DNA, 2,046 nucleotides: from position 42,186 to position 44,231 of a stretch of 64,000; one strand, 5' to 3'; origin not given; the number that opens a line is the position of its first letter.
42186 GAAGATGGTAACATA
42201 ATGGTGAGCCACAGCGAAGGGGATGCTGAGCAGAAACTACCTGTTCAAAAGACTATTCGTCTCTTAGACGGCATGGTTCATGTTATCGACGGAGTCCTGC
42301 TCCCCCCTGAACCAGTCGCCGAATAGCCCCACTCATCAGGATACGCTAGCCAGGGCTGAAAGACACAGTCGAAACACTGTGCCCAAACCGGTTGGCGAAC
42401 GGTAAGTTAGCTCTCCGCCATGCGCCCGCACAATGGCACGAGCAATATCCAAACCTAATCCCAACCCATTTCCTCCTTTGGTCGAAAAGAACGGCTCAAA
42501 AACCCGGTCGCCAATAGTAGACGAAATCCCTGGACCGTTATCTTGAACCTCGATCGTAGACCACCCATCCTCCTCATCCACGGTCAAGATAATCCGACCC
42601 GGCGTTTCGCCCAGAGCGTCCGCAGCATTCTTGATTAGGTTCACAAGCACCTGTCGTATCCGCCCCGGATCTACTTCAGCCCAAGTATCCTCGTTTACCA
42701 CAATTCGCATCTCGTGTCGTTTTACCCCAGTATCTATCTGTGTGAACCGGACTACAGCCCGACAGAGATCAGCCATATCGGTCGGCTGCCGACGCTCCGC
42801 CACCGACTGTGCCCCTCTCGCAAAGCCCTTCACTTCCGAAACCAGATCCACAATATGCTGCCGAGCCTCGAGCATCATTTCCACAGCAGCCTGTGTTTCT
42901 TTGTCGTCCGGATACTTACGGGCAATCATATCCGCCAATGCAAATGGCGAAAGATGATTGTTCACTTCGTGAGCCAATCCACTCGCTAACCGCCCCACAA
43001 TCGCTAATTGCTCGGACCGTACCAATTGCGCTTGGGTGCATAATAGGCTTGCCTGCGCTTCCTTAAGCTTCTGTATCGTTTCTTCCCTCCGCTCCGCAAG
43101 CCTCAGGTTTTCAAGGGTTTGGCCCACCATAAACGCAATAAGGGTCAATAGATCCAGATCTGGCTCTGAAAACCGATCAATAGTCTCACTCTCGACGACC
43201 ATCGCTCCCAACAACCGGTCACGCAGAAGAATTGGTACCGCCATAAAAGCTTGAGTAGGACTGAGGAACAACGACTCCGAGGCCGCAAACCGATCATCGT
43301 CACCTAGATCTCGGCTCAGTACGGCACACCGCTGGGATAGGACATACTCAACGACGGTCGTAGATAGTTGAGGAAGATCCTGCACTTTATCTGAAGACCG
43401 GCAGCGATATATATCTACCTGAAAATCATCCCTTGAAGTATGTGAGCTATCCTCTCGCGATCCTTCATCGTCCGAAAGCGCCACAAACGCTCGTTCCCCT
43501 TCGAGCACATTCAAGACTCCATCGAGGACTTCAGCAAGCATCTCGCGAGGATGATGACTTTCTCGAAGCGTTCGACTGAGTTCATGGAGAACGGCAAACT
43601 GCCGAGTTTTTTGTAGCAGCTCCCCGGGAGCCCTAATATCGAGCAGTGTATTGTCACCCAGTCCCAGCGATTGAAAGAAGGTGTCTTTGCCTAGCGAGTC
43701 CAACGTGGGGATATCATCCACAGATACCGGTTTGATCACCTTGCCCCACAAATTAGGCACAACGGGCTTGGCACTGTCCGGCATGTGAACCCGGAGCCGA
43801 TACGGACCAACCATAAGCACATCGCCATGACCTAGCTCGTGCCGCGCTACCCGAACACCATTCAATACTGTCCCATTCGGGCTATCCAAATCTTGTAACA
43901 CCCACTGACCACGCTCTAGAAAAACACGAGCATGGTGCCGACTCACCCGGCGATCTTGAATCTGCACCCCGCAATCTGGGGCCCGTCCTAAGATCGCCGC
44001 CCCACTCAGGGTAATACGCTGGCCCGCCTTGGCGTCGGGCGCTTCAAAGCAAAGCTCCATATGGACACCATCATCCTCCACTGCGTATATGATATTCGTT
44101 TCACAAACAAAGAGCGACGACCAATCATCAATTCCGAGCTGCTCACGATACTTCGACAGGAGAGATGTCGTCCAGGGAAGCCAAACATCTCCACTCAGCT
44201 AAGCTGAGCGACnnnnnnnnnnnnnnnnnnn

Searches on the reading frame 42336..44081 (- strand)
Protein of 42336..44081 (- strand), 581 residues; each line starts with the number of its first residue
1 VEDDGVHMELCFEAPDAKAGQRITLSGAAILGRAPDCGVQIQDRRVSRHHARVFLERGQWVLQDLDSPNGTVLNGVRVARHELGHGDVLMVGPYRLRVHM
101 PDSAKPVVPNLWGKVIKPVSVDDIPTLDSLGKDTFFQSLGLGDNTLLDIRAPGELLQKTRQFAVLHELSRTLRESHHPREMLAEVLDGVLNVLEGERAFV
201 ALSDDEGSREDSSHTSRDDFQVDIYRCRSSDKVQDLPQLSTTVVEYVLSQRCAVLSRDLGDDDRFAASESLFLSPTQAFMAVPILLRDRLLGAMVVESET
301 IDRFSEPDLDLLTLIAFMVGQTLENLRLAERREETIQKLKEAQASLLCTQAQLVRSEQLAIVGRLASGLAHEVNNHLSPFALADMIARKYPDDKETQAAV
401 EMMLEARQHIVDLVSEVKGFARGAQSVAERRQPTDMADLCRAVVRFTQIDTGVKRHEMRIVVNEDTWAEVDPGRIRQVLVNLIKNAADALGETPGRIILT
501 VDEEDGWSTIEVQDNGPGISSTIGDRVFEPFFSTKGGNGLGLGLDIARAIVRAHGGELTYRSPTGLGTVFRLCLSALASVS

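Call 9: search_protein_families(library=pfam, proteins=[window:42336-44081:-])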
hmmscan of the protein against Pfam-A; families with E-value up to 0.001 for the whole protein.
window:42336-44081:- (581 aa): 6 families
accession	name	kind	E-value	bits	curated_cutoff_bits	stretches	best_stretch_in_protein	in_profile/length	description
PF02518.31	HATPase_c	-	5.5e-24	85.2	26.4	1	471-574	2-107/111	Histidine kinase-, DNA gyrase B-, and HSP90-like ATPase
PF00498.31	FHA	-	1e-18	68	20.7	1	30-92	2-67/67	FHA domain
PF16697.10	Yop-YscD_cpl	-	6e-15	55.7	33.2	1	19-98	8-90/94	Inner membrane component of T3SS, cytoplasmic domain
PF13185.12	GAF_2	-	3.4e-12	47.2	28.6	1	176-324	2-136/136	GAF domain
PF01590.32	GAF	-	4.7e-12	47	22.4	1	178-323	2-133/133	GAF domain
PF13492.12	GAF_3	-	7.7e-05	23.5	27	1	272-325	74-129/129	GAF domain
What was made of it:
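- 42336..44081 (-): Intact FHA-GAF-HATPase sensor kinase, convergent with the pseudogene, the downstream syntenic anchor. Pfam (call 9).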

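Call 21: find_homologous_proteins(query=window:42336-44081:-)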
Query window:42336-44081:- (581 aa): 358 proteins with E <= 0.001 among 8000 candidates; the best 120 are listed.
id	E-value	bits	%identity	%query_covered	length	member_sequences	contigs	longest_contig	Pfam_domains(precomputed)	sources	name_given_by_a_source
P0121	0.0e+0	1272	100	99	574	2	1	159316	PF13185.13,PF00498.32,PF01590.33,PF02518.32,PF16697.11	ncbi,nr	ncbi:MAG: FHA domain-containing protein [Myxococcales bacterium]|nr:FHA domain-containing protein [M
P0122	3.9e-208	711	58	98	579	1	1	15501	PF13185.13,PF00498.32,PF01590.33,PF02518.32,PF16697.11,PF13492.13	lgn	-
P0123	1.4e-205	702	60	98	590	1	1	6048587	PF13185.13,PF00498.32,PF01590.33,PF02518.32,PF16697.11,PF13492.13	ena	-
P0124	5.6e-195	667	58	98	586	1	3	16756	PF13185.13,PF00498.32,PF01590.33,PF02518.32,PF16697.11,PF13492.13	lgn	-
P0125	2.3e-191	655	57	98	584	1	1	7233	PF13185.13,PF00498.32,PF01590.33,PF02518.32,PF16697.11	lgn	-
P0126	5.9e-188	644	57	98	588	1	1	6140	PF13185.13,PF00498.32,PF01590.33,PF02518.32,PF16697.11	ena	-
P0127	1.4e-180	620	57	98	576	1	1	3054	PF13185.13,PF00498.32,PF01590.33,PF02518.32,PF16697.11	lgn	-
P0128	1.5e-176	606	55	98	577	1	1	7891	PF13185.13,PF00498.32,PF01590.33,PF02518.32,PF16697.11,PF13492.13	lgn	-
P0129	6.4e-176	604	56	95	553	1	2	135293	PF13185.13,PF00498.32,PF01590.33,PF02518.32,PF16697.11,PF13492.13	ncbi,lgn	-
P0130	9.0e-169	581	52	99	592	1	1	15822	PF13185.13,PF00498.32,PF01590.33,PF02518.32,PF16697.11,PF13492.13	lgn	-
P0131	1.4e-166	574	56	87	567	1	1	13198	PF13185.13,PF00498.32,PF01590.33,PF16697.11,PF13492.13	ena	-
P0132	1.1e-163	564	51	98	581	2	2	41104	PF13185.13,PF00498.32,PF01590.33,PF02518.32,PF16697.11,PF13492.13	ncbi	ncbi:MAG: ATP-binding protein [Myxococcota bacterium]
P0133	4.6e-153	529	49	98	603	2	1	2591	PF13185.13,PF00498.32,PF01590.33,PF02518.32,PF16697.11,PF13492.13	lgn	-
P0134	1.3e-142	494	47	96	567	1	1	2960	PF13185.13,PF00498.32,PF01590.33,PF02518.32,PF16697.11,PF13492.13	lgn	-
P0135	8.1e-141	489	48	97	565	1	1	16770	PF13185.13,PF00498.32,PF01590.33,PF02518.32,PF16697.11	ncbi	-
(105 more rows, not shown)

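Call 24: find_encoding_contigs(protein=P0121, flank=6000, max_places=4)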
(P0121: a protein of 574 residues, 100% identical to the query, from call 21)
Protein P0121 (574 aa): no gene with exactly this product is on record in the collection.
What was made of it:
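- Tried and rejected: I tried to retrieve it through P0121, but it is not on record (call 24).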

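Call 25: find_encoding_contigs(protein=P0123, flank=8000, max_places=3)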
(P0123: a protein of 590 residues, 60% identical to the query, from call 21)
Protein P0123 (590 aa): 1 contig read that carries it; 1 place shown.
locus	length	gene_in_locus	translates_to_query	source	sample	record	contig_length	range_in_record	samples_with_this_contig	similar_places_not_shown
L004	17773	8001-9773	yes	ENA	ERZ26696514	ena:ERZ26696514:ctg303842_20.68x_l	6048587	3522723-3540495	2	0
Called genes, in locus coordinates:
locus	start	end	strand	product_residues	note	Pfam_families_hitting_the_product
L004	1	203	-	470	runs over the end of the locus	PF01225:Mur_ligase, PF08245:Mur_ligase_M, PF02875:Mur_ligase_C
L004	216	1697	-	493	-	PF02518:HATPase_c, PF13589:HATPase_c_3 (weak), PF00072:Response_reg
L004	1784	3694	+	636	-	PF00069:Pkinase, PF07714:PK_Tyr_Ser-Thr, PF03109:ABC1 (weak)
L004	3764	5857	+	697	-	-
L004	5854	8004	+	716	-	PF13948:DUF4215 (weak), PF24681:Kelch_KLHDC2_KLHL20_DRC7, PF24981:Beta-prop_ATRN-LZTR1, PF13415:Beta-prop_FBX42, PF13415:Beta-prop_FBX42, PF24681:Kelch_KLHDC2_KLHL20_DRC7, PF24981:Beta-prop_ATRN-LZTR1, PF01344:Kelch_1 (weak), +5 more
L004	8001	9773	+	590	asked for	PF16697:Yop-YscD_cpl, PF00498:FHA, PF01590:GAF, PF13185:GAF_2, PF13492:GAF_3 (weak), PF02518:HATPase_c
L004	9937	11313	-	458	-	PF01554:MatE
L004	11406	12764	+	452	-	PF00860:Xan_ur_permease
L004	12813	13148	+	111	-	-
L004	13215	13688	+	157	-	-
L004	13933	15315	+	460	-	PF01554:MatE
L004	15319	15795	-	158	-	PF03703:bPH_2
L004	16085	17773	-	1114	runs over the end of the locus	-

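Call 26: find_encoding_contigs(protein=P0122, flank=8000, max_places=3)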
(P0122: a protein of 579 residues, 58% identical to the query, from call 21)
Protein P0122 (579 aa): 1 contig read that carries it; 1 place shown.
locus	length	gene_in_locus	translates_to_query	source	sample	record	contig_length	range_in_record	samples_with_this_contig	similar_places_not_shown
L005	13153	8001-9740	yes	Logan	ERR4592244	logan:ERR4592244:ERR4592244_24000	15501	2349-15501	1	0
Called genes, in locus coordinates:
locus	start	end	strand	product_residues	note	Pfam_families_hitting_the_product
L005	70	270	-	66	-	PF01165:Ribosomal_S21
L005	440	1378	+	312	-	PF01073:3Beta_HSD, PF01370:Epimerase, PF02719:Polysacc_synt_2, PF05368:NmrA (weak), PF07993:NAD_binding_4 (faint), PF13460:NAD_binding_10, PF16363:GDP_Man_Dehyd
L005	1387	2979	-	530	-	PF13428:TPR_14 (faint), PF14559:TPR_19 (faint), PF03544:TonB_C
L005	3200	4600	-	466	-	PF01225:Mur_ligase, PF08245:Mur_ligase_M, PF02875:Mur_ligase_C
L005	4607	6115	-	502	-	PF02518:HATPase_c, PF00072:Response_reg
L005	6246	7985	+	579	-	PF00069:Pkinase, PF07714:PK_Tyr_Ser-Thr, PF17667:Pkinase_fungal (faint)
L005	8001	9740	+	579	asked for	PF00498:FHA, PF16697:Yop-YscD_cpl, PF01590:GAF, PF13185:GAF_2, PF13492:GAF_3 (weak), PF02518:HATPase_c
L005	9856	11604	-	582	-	PF02469:Fasciclin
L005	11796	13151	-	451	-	?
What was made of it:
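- ERR4592244 has kinase, then a 582-aa fasciclin gene (call 26).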

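Call 27: find_encoding_contigs(protein=P0130, flank=8000, max_places=3)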
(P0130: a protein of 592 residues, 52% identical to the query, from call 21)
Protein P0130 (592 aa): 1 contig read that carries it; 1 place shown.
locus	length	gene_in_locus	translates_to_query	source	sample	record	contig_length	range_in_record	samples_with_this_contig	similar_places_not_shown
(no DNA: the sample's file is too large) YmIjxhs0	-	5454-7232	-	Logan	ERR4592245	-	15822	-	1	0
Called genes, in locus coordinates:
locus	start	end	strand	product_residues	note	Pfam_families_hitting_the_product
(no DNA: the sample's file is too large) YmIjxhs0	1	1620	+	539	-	?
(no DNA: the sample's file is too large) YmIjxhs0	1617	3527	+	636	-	-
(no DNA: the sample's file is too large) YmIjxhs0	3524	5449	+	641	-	-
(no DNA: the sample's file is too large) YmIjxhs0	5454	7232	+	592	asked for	PF16697:Yop-YscD_cpl, PF00498:FHA, PF01590:GAF, PF13185:GAF_2, PF13492:GAF_3 (faint), PF02518:HATPase_c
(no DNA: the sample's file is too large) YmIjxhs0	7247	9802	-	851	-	PF02469:Fasciclin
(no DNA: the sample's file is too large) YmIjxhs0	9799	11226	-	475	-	PF01554:MatE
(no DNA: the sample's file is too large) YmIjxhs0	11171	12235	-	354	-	PF00990:GGDEF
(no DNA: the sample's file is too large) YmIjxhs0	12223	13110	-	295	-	PF01944:SpoIIM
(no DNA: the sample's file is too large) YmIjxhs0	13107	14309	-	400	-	PF02469:Fasciclin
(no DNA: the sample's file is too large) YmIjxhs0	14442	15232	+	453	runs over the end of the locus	PF00860:Xan_ur_permease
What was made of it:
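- Synteny: ERR4592245 has kinase, an 851-aa fasciclin gene, then MatE (call 27).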

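Call 29: find_encoding_contigs(protein=P0129, flank=8000, max_places=3)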
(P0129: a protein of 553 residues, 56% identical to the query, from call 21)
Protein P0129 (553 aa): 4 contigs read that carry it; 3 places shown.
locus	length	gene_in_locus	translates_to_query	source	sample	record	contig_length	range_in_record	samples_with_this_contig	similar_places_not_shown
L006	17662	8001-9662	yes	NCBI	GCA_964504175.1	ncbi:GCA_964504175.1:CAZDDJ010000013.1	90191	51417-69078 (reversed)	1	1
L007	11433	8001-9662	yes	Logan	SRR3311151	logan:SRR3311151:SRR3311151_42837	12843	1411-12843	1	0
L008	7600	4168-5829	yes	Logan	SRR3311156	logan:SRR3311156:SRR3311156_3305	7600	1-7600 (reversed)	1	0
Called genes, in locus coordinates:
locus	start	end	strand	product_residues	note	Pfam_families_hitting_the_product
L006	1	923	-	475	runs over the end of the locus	PF01225:Mur_ligase, PF08245:Mur_ligase_M, PF02875:Mur_ligase_C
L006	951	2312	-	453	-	PF02518:HATPase_c, PF00072:Response_reg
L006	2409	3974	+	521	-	PF00069:Pkinase, PF03109:ABC1 (faint), PF07714:PK_Tyr_Ser-Thr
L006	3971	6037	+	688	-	-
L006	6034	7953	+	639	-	PF13948:DUF4215, PF13948:DUF4215, PF13415:Beta-prop_FBX42, PF24681:Kelch_KLHDC2_KLHL20_DRC7, PF24981:Beta-prop_ATRN-LZTR1, PF24681:Kelch_KLHDC2_KLHL20_DRC7, PF24681:Kelch_KLHDC2_KLHL20_DRC7, PF13415:Beta-prop_FBX42, +6 more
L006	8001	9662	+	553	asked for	PF00498:FHA, PF16697:Yop-YscD_cpl, PF01590:GAF, PF13185:GAF_2, PF13492:GAF_3, PF02518:HATPase_c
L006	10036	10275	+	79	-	-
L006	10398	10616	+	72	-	PF02452:PemK_toxin (weak)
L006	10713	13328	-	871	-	-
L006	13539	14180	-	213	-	PF02798:GST_N, PF13417:GST_N_3, PF13409:GST_N_2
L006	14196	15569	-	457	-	PF03023:MurJ (weak), PF01554:MatE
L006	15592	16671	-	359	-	PF00990:GGDEF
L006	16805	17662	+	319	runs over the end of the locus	PF01266:DAO (weak), PF13450:NAD_binding_8, PF01593:Amino_oxidase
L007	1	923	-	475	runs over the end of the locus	PF01225:Mur_ligase, PF08245:Mur_ligase_M, PF02875:Mur_ligase_C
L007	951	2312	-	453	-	PF02518:HATPase_c, PF00072:Response_reg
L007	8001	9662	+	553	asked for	PF00498:FHA, PF16697:Yop-YscD_cpl, PF01590:GAF, PF13185:GAF_2, PF13492:GAF_3, PF02518:HATPase_c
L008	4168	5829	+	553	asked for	PF00498:FHA, PF16697:Yop-YscD_cpl, PF01590:GAF, PF13185:GAF_2, PF13492:GAF_3, PF02518:HATPase_c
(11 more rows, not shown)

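Call 30: find_encoding_contigs(protein=P0124, flank=8000, max_places=3)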
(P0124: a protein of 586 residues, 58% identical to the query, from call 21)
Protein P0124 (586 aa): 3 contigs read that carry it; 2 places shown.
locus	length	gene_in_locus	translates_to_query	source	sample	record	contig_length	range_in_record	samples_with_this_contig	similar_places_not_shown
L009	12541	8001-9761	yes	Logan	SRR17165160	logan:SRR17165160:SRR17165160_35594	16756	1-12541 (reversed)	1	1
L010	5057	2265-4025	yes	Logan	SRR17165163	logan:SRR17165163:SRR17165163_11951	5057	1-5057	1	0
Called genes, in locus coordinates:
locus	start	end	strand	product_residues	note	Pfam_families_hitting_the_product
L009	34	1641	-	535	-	PF02518:HATPase_c, PF00072:Response_reg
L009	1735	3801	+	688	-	PF00069:Pkinase, PF01636:APH (faint), PF07714:PK_Tyr_Ser-Thr, PF03109:ABC1 (weak)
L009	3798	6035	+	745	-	-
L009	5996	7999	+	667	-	-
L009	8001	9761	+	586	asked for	PF16697:Yop-YscD_cpl, PF00498:FHA, PF01590:GAF, PF13185:GAF_2, PF13492:GAF_3 (weak), PF02518:HATPase_c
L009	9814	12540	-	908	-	?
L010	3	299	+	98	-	?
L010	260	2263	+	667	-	-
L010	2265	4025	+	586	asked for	PF16697:Yop-YscD_cpl, PF00498:FHA, PF01590:GAF, PF13185:GAF_2, PF13492:GAF_3 (weak), PF02518:HATPase_c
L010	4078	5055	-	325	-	?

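Call 31: find_encoding_contigs(protein=P0132, flank=8000, max_places=3)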
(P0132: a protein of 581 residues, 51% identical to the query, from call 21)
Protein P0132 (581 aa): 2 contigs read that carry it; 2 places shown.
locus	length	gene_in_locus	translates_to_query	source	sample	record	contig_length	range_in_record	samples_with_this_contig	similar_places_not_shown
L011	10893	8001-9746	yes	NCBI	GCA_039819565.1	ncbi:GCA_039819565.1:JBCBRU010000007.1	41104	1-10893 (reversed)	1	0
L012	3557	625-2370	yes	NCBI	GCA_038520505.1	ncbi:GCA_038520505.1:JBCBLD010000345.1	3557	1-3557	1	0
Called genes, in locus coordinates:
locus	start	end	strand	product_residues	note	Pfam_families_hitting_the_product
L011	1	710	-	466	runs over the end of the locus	PF01225:Mur_ligase, PF08245:Mur_ligase_M, PF02875:Mur_ligase_C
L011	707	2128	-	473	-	PF02518:HATPase_c, PF00072:Response_reg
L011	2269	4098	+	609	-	PF00069:Pkinase, PF07714:PK_Tyr_Ser-Thr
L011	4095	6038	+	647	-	-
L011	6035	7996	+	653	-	PF13948:DUF4215, PF13948:DUF4215, PF13415:Beta-prop_FBX42, PF24681:Kelch_KLHDC2_KLHL20_DRC7, PF24981:Beta-prop_ATRN-LZTR1, PF24681:Kelch_KLHDC2_KLHL20_DRC7, PF13415:Beta-prop_FBX42, PF24681:Kelch_KLHDC2_KLHL20_DRC7, +6 more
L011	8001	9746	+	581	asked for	PF16697:Yop-YscD_cpl, PF00498:FHA, PF01590:GAF, PF13185:GAF_2, PF13492:GAF_3 (weak), PF02518:HATPase_c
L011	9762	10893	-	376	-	PF02469:Fasciclin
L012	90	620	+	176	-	PF01344:Kelch_1 (faint), PF07646:Kelch_2 (faint), PF13415:Beta-prop_FBX42, PF13964:Beta-prop_Calicin (faint), PF24681:Kelch_KLHDC2_KLHL20_DRC7, PF24981:Beta-prop_ATRN-LZTR1, PF24996:NANM (faint)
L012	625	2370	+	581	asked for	PF16697:Yop-YscD_cpl, PF00498:FHA, PF01590:GAF, PF13185:GAF_2, PF13492:GAF_3 (weak), PF02518:HATPase_c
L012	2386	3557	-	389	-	PF02469:Fasciclin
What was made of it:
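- On Myxococcota six-FAS1 lipoprotein orthologue group: Calls 9, 26, 27, 29-31.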

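Call 38: search_protein_families(library=pfam, proteins=[L006:10713-13328:-], max_evalue=0.001)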
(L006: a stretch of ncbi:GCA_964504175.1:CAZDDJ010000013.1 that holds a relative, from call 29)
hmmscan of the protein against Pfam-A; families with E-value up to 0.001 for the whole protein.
L006:10713-13328:- (871 aa): 1 family
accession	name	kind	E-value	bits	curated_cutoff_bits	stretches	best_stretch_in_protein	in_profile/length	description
PF02469.27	Fasciclin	-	3.9e-140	460.3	22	6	77-195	2-123/123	Fasciclin domain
